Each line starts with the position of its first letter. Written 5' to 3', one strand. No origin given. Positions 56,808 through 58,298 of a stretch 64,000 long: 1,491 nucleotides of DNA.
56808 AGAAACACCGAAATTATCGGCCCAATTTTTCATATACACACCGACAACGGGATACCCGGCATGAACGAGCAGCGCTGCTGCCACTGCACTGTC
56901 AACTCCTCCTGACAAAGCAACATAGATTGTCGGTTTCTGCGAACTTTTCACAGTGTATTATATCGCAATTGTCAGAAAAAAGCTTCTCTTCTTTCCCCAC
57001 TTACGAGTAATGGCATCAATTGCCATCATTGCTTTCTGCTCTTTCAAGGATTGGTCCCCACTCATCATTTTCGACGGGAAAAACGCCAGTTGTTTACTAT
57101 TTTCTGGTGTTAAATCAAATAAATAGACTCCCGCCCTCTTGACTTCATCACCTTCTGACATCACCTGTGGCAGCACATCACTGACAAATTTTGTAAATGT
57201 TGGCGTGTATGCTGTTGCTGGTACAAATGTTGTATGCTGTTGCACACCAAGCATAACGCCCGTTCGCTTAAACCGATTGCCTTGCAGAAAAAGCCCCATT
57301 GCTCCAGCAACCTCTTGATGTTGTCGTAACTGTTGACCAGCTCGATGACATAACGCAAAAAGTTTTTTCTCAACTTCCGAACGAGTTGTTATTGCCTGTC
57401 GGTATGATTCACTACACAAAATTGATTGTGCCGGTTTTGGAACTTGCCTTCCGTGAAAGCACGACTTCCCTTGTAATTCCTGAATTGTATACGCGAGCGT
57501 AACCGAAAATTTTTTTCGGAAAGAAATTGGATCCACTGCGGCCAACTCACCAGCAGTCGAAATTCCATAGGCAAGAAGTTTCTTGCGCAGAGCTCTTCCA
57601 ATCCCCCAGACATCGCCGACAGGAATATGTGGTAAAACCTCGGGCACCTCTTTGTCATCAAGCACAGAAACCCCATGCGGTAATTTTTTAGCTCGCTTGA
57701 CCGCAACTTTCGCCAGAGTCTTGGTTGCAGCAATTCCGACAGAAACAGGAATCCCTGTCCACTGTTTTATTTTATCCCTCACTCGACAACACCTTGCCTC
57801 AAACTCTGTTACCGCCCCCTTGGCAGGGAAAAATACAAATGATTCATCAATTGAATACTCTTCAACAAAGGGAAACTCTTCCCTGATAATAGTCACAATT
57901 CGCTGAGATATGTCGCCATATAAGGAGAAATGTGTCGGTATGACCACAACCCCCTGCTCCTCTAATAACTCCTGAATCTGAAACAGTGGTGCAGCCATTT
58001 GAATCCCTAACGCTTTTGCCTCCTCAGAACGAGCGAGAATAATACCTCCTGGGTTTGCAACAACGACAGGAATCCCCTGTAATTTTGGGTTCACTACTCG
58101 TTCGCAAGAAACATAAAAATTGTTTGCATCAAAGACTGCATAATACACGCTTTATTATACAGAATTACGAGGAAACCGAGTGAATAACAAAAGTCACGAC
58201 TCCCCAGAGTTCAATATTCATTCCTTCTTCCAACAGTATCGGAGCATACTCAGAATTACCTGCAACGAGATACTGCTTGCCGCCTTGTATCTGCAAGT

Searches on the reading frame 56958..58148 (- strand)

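Call 58: search_protein_families(library=pfam, proteins=[window:56958-58148:-], max_evalue=0.00001)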
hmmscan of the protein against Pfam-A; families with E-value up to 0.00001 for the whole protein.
window:56958-58148:- (396 aa): 3 families
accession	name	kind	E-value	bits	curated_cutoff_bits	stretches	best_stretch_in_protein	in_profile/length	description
PF00817.25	IMS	-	6.3e-34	117.5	23.2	1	7-150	2-147/148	impB/mucB/samB family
PF11799.13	IMS_C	-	4.3e-14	53.3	20.7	1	241-355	2-108/109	impB/mucB/samB family C-terminal domain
PF11798.14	IMS_HHH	-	3.4e-06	27.4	24.4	1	166-196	2-32/32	IMS family HHH motif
